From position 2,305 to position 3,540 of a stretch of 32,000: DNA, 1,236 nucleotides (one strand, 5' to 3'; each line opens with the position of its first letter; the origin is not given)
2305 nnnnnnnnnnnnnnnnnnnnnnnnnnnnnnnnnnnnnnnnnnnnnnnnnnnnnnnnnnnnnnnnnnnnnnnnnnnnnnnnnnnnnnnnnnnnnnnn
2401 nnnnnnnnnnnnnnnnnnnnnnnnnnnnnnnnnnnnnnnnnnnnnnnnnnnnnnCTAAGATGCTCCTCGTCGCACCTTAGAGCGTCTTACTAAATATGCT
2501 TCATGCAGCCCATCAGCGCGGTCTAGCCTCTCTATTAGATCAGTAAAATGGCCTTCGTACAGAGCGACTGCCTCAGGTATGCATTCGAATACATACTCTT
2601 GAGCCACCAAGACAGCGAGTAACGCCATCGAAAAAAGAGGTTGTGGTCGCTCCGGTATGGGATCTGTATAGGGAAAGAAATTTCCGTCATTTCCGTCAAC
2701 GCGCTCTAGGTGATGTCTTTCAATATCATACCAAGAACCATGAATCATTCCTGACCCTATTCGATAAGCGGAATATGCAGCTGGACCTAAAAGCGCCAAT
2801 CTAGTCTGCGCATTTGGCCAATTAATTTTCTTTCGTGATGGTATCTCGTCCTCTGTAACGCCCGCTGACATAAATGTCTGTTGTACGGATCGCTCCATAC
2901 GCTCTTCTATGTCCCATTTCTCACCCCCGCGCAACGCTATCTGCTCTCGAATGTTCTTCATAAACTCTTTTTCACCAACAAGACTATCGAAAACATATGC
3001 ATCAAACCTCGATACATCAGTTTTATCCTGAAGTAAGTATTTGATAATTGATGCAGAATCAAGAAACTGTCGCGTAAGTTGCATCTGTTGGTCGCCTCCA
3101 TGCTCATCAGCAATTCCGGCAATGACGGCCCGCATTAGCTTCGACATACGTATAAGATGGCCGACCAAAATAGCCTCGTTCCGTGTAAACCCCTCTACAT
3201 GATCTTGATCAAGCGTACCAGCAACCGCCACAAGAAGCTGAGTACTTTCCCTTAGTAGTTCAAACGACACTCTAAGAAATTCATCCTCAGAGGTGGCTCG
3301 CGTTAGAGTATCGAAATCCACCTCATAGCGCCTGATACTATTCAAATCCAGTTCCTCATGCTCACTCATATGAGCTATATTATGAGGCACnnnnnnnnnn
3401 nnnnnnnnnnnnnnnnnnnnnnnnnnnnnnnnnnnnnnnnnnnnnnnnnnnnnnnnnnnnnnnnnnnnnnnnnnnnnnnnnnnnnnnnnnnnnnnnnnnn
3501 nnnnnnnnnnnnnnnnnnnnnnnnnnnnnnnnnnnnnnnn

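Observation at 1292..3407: Two-gene operon of uncharacterised helical proteins, each with an R-x4-6-H (HEPN-like) motif, beside a phage tail-fibre-like gene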

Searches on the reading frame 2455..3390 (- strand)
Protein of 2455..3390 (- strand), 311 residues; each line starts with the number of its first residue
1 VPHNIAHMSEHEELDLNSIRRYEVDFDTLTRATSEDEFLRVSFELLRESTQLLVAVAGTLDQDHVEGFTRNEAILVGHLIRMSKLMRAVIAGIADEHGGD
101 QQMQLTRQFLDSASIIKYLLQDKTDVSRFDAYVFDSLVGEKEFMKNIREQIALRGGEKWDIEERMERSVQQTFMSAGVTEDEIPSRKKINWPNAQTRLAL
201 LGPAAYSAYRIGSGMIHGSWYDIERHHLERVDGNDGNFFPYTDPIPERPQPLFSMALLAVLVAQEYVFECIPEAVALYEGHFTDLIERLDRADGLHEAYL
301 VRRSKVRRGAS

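Call 3: search_protein_families(library=pfam, proteins=[window:2455-3390:-], max_evalue=1)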
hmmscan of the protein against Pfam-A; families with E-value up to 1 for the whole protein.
window:2455-3390:- (311 aa): 1 family
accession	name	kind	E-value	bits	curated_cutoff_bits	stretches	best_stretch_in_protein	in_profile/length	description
PF18928.5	DUF5677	-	1.1e-13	52.1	27.1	1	73-230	2-162/166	Family of unknown function (DUF5677)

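Call 4: search_protein_families(library=padloc, proteins=[window:2455-3390:-], max_evalue=1)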
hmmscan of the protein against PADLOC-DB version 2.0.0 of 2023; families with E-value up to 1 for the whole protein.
window:2455-3390:- (311 aa): 0 families

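Call 5: search_protein_families(library=ncbifam, proteins=[window:2455-3390:-], max_evalue=1)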
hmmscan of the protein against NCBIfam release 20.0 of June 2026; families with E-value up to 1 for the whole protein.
window:2455-3390:- (311 aa): 1 family
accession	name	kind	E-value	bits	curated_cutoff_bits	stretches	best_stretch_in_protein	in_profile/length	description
NF009833.0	PRK13307.1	equivalog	0.13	11.2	274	1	45-96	325-378/392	bifunctional 5,6,7,8-tetrahydromethanopterin hydro-lyase/3-hexulose-6-phosphate synthase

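Call 6: search_protein_families(library=phrogs, proteins=[window:2455-3390:-], max_evalue=1)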
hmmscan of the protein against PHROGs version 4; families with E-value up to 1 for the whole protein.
window:2455-3390:- (311 aa): 0 families

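Call 14: find_homologous_proteins(query=window:2455-3390:-)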
Query window:2455-3390:- (311 aa): 32 proteins with E <= 0.001 among 3454 candidates.
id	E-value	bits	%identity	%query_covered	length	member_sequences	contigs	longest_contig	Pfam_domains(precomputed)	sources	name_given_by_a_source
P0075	3.0e-202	688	99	100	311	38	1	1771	PF18928.6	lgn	-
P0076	6.9e-121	421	62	96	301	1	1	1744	PF18928.6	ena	-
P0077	2.4e-120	419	63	95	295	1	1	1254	PF18928.6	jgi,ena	jgi:hypothetical protein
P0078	4.0e-120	419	69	82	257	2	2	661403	PF18928.6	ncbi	-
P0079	2.2e-117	410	62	96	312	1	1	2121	PF18928.6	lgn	-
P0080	1.5e-115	404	61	95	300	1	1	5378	PF18928.6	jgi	jgi:hypothetical protein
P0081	5.9e-115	402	62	95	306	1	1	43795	PF18928.6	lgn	-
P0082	3.8e-110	386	60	95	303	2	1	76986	PF18928.6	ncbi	ncbi:DUF5677 domain-containing protein [Nocardia sp. NPDC004415]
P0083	7.8e-110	385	59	96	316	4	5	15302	PF18928.6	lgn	-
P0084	1.7e-108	381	59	95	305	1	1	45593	PF18928.6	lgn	-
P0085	1.2e-107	378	59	96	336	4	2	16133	PF18928.6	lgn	-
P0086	1.3e-107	378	65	80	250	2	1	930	PF18928.6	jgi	jgi:hypothetical protein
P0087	2.0e-92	328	55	92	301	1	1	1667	PF18928.6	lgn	-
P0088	2.2e-92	328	55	91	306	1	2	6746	PF18928.6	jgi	jgi:hypothetical protein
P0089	4.4e-92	327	55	91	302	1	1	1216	PF18928.6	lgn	-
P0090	3.5e-90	320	53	91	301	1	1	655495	PF18928.6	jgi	jgi:Family of unknown function (DUF5677)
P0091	1.1e-89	319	54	91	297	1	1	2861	PF18928.6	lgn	-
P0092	1.6e-87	312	55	91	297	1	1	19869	PF18928.6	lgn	-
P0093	8.1e-82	293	52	91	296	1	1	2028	PF18928.6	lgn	-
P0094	6.6e-80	287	51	90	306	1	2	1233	PF18928.6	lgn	-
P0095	6.8e-72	260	45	90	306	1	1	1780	PF18928.6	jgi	jgi:hypothetical protein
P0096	1.4e-70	256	45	93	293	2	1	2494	PF18928.6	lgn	-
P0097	2.4e-69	252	44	94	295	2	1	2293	PF18928.6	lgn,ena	-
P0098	5.3e-68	248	44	89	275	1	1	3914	PF18928.6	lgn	-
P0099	2.0e-66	242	45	90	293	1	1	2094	PF18928.6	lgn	-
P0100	7.1e-66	241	45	95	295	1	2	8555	PF18928.6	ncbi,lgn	-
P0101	3.9e-61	225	44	89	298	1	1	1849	PF18928.6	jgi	jgi:hypothetical protein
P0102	8.7e-59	217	43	91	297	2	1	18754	PF18928.6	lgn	-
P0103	1.1e-42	164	47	62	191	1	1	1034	PF18928.6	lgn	-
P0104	3.4e-34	137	40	66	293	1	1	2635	PF18928.6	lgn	-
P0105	6.3e-26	109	39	57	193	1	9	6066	PF18928.6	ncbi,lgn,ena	-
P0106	4.2e-7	48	27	63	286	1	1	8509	PF18928.6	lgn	-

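Call 24: find_encoding_contigs(protein=P0078, flank=6000, max_places=3)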
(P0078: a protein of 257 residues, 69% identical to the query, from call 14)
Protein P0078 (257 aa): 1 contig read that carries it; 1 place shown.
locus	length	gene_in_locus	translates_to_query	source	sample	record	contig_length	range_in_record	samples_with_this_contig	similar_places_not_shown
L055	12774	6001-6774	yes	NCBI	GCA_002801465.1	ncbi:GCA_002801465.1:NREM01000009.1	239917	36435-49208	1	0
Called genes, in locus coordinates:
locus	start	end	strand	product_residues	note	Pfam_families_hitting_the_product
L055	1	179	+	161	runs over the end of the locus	PF09346:SMI1_KNR4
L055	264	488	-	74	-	-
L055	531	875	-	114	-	PF11774:Lsr2, PF23359:Lsr2_DNA-bd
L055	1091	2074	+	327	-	PF04607:RelA_SpoT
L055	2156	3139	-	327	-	PF03372:Exo_endo_phos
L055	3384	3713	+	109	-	-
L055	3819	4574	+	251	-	PF02463:SMC_N (weak), PF11398:DUF2813 (faint), PF13175:AAA_15, PF13476:AAA_23, PF13304:AAA_21 (weak)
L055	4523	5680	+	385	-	PF13175:AAA_15, PF13304:AAA_21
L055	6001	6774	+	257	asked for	PF18928:DUF5677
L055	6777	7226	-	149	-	PF24001:DUF7317 (faint), PF19575:HTH_58 (faint), PF13936:HTH_38 (faint), PF13384:HTH_23 (faint)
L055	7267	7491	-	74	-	-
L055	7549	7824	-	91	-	-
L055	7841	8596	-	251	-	PF07883:Cupin_2 (weak), PF12833:HTH_18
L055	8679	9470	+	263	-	PF01925:TauE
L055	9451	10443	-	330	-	-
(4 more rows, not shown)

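Call 25: find_encoding_contigs(protein=P0082, flank=6000, max_places=3)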
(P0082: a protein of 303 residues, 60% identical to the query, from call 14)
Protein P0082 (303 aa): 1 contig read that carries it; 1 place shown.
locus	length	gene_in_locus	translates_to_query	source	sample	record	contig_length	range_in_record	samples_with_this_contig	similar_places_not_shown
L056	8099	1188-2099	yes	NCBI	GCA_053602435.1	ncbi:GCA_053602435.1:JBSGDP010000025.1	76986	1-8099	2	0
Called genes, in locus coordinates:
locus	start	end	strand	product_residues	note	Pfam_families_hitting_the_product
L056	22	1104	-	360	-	-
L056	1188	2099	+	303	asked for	PF18928:DUF5677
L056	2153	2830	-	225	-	PF01636:APH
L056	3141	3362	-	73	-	-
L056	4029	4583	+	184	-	-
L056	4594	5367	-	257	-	-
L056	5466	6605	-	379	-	PF02771:Acyl-CoA_dh_N, PF02770:Acyl-CoA_dh_M, PF00441:Acyl-CoA_dh_1, PF08028:Acyl-CoA_dh_2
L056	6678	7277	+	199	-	PF00440:TetR_N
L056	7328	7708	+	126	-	PF12840:HTH_20, PF01022:HTH_5, PF12802:MarR_2 (weak)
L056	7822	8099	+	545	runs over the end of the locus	PF00501:AMP-binding, PF13193:AMP-binding_C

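Call 26: find_encoding_contigs(protein=P0081, flank=6000, max_places=3)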
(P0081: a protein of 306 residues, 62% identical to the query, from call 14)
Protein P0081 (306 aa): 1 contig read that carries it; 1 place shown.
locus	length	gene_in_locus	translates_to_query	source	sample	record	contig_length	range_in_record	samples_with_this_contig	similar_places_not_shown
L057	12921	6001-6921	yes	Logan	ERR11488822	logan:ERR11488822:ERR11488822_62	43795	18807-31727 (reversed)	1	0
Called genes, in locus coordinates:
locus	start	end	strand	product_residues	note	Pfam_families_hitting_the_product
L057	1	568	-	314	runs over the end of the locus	-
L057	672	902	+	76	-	PF09954:DUF2188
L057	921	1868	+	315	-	-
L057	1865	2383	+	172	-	-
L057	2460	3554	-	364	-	-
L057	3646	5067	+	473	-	-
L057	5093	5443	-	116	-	-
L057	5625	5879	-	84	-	-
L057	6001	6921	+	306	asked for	PF18928:DUF5677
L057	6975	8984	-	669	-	-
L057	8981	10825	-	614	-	PF07728:AAA_5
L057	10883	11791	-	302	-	PF01555:N6_N4_Mtase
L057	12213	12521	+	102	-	-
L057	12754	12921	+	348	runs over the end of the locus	-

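Call 27: find_encoding_contigs(protein=P0090, flank=6000, max_places=3)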
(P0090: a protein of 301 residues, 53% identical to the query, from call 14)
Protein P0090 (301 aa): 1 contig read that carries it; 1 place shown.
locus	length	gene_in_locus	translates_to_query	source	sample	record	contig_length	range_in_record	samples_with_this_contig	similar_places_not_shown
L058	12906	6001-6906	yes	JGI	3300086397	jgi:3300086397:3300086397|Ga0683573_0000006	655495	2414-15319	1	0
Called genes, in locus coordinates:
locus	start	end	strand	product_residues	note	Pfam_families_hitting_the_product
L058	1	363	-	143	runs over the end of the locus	-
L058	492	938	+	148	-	PF13384:HTH_23 (faint), PF19575:HTH_58 (faint), PF09339:HTH_IclR (faint)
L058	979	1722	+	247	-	PF13489:Methyltransf_23, PF13847:Methyltransf_31, PF08241:Methyltransf_11, PF08242:Methyltransf_12 (weak), PF13649:Methyltransf_25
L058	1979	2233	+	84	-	-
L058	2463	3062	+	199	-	-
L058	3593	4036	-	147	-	PF13560:HTH_31, PF01381:HTH_3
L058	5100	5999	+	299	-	PF13676:TIR_2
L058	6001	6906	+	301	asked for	PF18928:DUF5677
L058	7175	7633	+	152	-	PF13384:HTH_23 (faint), PF19575:HTH_58 (faint)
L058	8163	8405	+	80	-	PF14452:Multi_ubiq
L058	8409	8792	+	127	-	PF14462:Prok-E2_E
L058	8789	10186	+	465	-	PF14464:Prok-JAB (weak), PF00899:ThiF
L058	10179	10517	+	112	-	PF20137:BubE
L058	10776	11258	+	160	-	PF19575:HTH_58 (faint)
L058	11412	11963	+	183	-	-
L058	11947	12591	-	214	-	PF18153:Cap15_CD_rec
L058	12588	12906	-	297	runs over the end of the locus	PF26305:CD_NTase_C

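Call 31: find_encoding_contigs(protein=P0083, flank=6000, max_places=4)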
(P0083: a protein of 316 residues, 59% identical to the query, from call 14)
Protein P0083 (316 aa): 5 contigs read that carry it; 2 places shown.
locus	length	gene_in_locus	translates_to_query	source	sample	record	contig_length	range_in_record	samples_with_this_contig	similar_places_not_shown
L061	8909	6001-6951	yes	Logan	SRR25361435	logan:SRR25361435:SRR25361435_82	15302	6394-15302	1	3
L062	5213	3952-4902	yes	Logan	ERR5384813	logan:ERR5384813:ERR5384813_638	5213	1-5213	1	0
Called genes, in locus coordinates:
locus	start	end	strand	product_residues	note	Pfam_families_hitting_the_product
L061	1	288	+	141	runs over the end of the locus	-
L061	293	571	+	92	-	PF06013:WXG100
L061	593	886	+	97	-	-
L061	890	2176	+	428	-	PF15649:Tox-REase-7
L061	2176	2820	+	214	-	PF13646:HEAT_2 (weak)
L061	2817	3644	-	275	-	-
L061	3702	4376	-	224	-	-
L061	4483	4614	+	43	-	-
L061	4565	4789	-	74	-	-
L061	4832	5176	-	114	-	PF11774:Lsr2, PF23359:Lsr2_DNA-bd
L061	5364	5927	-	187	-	-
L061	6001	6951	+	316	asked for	PF18928:DUF5677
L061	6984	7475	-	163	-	PF10654:DUF2481 (faint), PF02796:HTH_7 (faint), PF08281:Sigma70_r4_2 (faint), PF13384:HTH_23, PF13936:HTH_38 (faint), PF13518:HTH_28 (weak), PF13551:HTH_29 (faint)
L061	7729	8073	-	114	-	-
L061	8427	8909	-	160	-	?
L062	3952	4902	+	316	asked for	PF18928:DUF5677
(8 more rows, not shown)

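Call 36: search_solved_structures(query=A2, max_evalue=10, show_alignments=2)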
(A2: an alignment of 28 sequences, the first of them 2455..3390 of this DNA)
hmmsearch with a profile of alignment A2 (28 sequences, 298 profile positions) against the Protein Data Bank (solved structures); distinct sequences matched with E-value up to 10: 3.
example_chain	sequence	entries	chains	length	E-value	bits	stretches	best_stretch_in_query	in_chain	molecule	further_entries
5lc8_A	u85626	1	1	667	1.8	10.9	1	241-296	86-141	Arachidonate 15-lipoxygenase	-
4rpe_A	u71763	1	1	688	1.9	10.9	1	241-296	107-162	Linoleate 9/13-lipoxygenase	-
4g32_A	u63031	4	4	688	1.9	10.9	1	241-296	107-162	15S-LIPOXYGENASE | Arachidonate 15-lipoxygenase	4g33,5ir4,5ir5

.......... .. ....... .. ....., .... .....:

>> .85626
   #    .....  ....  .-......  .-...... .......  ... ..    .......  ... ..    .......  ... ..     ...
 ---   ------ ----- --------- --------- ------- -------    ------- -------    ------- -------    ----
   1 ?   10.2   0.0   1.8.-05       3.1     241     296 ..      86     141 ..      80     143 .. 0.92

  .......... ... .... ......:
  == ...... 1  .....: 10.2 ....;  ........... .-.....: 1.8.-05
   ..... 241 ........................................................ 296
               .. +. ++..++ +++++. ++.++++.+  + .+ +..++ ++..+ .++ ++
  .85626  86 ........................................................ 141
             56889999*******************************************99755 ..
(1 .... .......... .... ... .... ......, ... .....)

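Call 48: predict_structure(alignment_id=A2)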
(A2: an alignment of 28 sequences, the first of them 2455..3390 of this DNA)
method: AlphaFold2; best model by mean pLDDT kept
length: 311 residues; sequences in the alignment: 28
mean_pLDDT: 94.3   pTM: 0.90
mean pLDDT of the five models: 94.3, 93.3, 92.2, 91.9, 91.6
residues with pLDDT >= 90: 280; 70-90: 22; 50-70: 3; < 50: 6
segments of 3 or more residues with pLDDT < 50: 1-5
pLDDT, mean of each block of 10 residues (from residue 1): 52 92 98 97 98 97 93 98 98 92 96 98 97 97 97 97 97 94 96 97 94 92 92 91 94 98 98 97 98 98 92 70
secondary structure, 60 per line:
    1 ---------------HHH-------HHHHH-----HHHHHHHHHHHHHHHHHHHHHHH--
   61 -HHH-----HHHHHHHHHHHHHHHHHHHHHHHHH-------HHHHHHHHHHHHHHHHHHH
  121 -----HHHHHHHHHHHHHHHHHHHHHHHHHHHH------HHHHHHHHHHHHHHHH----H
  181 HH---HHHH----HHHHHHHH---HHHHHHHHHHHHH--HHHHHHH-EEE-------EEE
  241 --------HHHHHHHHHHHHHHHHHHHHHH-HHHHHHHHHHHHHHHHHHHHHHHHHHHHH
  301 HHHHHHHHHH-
elements in order: H26-30 H36-58 H70-94 H102-120 H126-153 H160-175 H186-189 H194-201 H205-217 H220-226 E228-230 E238-240 H249-270 H272-310

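Call 52: fold_search(model_id=the predicted structure, library=pdb)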
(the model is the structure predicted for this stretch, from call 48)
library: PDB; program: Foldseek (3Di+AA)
matches with E <= 10: 337; with E <= 0.001: 0
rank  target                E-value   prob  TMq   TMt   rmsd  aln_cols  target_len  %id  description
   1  5iuy_A                5.1e-02  0.28  0.14  0.11  27.4       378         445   11  Structural insights of the outer-membrane channel OprN (released 2016-07-06)
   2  5iuy_C                9.2e-02  0.20  0.14  0.11  27.7       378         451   10  Structural insights of the outer-membrane channel OprN (released 2016-07-06)
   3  5azp_A                1.2e-01  0.20  0.14  0.11  27.7       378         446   12  Crystal structure of a membrane protein from Pseudomonas aeruginosa (released 2016-06-08)
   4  5c1f_A                1.4e-01  0.28  0.15  0.16  30.8       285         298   10  Structure of the Imp2 F-BAR domain (released 2016-01-27)
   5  5azp_B                1.4e-01  0.18  0.14  0.11  27.1       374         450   11  Crystal structure of a membrane protein from Pseudomonas aeruginosa (released 2016-06-08)
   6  3o1h_A                1.5e-01  0.13  0.11  0.12  26.5       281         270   13  Crystal Structure of the TorS sensor domain - TorT complex in the presence of TMAO (released 2011-12-21)
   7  6ixg_B                1.7e-01  0.38  0.16  0.22  26.6       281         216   13  Crystal structure of native apo SH3BP5 (P41) (released 2019-03-20)
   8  3o1j_A                1.7e-01  0.12  0.10  0.12  26.8       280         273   14  Crystal Structure of the TorS sensor domain - TorT complex in the absence of isopropanol (released 2011-12-21)
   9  6h2x                  2.2e-01  0.23  0.16  0.14  36.1       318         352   11  MukB coiled-coil elbow from E. coli (released 2019-03-06)
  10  9j3d_A                2.4e-01  0.15  0.15  0.13  27.5       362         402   10  Cryo-EM structure of TMexCD1-TOprJ1 (released 2025-08-13)
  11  5azo                  2.7e-01  0.14  0.14  0.11  27.8       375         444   11  Crystal structure of a membrane protein from Pseudomonas aeruginosa (released 2016-06-08)
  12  3o1i_B                2.7e-01  0.11  0.13  0.14  27.1       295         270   12  Crystal Structure of the TorS sensor domain - TorT complex in the absence of ligand (released 2011-12-21)
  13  6ixg_A                3.9e-01  0.30  0.16  0.22  26.3       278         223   13  Crystal structure of native apo SH3BP5 (P41) (released 2019-03-20)
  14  8f7n                  4.1e-01  0.11  0.14  0.12  36.8       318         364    8  Crystal structure of chemoreceptor McpZ ligand sensing domain (released 2023-07-05)
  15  5azs_B                4.1e-01  0.11  0.14  0.11  26.3       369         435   11  Crystal structure of a membrane protein from Pseudomonas aeruginosa (released 2016-06-08)
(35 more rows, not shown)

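Call 56: search_protein_families(library=pfam, alignment_id=A2, max_evalue=10)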
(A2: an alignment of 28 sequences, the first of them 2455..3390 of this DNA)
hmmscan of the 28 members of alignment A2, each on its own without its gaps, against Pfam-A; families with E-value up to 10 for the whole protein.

A. member 1, window:2455-3390:- (311 aa): 1 family
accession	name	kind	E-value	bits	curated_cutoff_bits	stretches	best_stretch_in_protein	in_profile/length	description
PF18928.5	DUF5677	-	1.1e-13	52.1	27.1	1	73-230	2-162/166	Family of unknown function (DUF5677)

B. families by the number of members that match (of 28 scanned): 9 families
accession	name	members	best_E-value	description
PF18928.5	DUF5677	28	7.6e-25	Family of unknown function (DUF5677)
PF21191.3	CvfB_1st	2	0.2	CvfB first S1-like domain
PF18796.6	LPD1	1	0.044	Large polyvalent protein-associated domain 1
PF21244.3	PurT_C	1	0.057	PurT, C-terminal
PF08376.15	NIT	1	0.088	Nitrate and nitrite sensing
PF18557.6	NepR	1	0.12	Anti-sigma factor NepR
PF04368.18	DUF507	1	0.12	Protein of unknown function (DUF507)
PF12983.12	DUF3867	1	0.13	Protein of unknown function (DUF3867)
PF11598.13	COMP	1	0.19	Cartilage oligomeric matrix protein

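Call 68: find_homologous_proteins(query=A2, max_evalue=0.001)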
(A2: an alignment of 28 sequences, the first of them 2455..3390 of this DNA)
Query A2 (28 sequences) (311 aa, profile of the alignment): 41 proteins with E <= 0.001 among 8000 candidates.
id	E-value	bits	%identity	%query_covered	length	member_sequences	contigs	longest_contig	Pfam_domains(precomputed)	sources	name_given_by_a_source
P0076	1.2e-140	486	62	96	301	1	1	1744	PF18928.6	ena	-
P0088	8.0e-138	477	55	91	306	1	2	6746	PF18928.6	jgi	jgi:hypothetical protein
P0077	2.9e-137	475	63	95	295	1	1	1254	PF18928.6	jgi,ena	jgi:hypothetical protein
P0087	4.5e-136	471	55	92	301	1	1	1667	PF18928.6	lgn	-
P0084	1.4e-135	469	59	95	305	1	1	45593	PF18928.6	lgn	-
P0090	3.3e-135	468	53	91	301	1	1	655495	PF18928.6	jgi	jgi:Family of unknown function (DUF5677)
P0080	4.8e-135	468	61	95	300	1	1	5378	PF18928.6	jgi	jgi:hypothetical protein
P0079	3.3e-134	465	62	96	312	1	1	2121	PF18928.6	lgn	-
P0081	9.7e-134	463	62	95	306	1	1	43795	PF18928.6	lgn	-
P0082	1.6e-133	463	60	95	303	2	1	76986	PF18928.6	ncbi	ncbi:DUF5677 domain-containing protein [Nocardia sp. NPDC004415]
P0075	5.0e-133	461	99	100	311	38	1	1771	PF18928.6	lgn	-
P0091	7.3e-133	460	54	91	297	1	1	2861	PF18928.6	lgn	-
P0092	3.6e-132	458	55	91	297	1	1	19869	PF18928.6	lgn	-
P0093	6.0e-130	451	52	91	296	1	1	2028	PF18928.6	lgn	-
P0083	3.2e-127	442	59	96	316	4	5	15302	PF18928.6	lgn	-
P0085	6.5e-127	441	59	96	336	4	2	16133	PF18928.6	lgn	-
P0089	4.3e-123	428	55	91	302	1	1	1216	PF18928.6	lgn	-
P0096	2.5e-120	419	45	93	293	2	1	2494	PF18928.6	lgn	-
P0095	5.6e-120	418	45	90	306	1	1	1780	PF18928.6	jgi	jgi:hypothetical protein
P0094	6.3e-120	418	51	90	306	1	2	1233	PF18928.6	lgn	-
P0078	2.8e-118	413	69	82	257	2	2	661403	PF18928.6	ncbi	-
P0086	1.8e-115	403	65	80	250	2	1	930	PF18928.6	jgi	jgi:hypothetical protein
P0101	7.6e-115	401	44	89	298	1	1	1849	PF18928.6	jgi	jgi:hypothetical protein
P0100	9.1e-114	398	45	95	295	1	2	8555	PF18928.6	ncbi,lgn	-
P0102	8.3e-107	375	43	91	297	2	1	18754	PF18928.6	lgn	-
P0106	8.1e-73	263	27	63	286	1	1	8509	PF18928.6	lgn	-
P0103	1.4e-70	256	47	62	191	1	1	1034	PF18928.6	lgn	-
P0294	1.0e-53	201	26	86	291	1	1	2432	PF18928.6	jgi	-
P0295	5.8e-52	195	31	94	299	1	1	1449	PF18928.6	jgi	jgi:hypothetical protein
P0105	5.3e-47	179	39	57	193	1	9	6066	PF18928.6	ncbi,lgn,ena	-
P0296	2.2e-45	173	26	86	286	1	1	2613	PF18928.6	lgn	-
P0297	1.5e-42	164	28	77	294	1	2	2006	PF18928.6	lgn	-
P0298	2.3e-41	160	27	88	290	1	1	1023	PF18928.6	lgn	-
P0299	5.7e-41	159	26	72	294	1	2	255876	PF18928.6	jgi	jgi:hypothetical protein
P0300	3.4e-39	153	27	75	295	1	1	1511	PF18928.6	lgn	-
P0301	5.8e-38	149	27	87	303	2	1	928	PF18928.6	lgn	-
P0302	8.6e-36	142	27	86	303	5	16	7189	PF18928.6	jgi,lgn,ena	-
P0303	5.2e-35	139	27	79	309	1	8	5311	PF18928.6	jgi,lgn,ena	-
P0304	8.0e-34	135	28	76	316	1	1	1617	PF18928.6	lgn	-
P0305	1.5e-19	88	24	56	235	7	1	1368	PF18928.6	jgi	-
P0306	6.8e-18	83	28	45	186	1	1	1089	PF18928.6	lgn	-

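Call 76: search_dna_similar(query=window:2455-3369:-, collection=plasmids, mode=protein, max_evalue=0.001, max_rows=15)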
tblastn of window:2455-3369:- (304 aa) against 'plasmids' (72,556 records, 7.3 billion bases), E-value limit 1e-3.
No match.

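Call 78: search_dna_similar(query=window:2455-3369:-, collection=phages, mode=protein, max_evalue=0.001, max_rows=15)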
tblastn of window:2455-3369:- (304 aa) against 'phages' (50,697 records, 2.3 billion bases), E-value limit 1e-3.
No match.

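Call 86: find_related_loci(query=A2, collection=viral_contigs, flank=5000)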
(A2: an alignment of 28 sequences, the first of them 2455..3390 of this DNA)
Query A2 (311 aa) in viral_contigs; peptide patterns used: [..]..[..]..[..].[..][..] (x = any residue, [..] = any of these).
6 stretches matched a pattern, but none encodes a relative of the query by tblastn (E <= 1e-3).
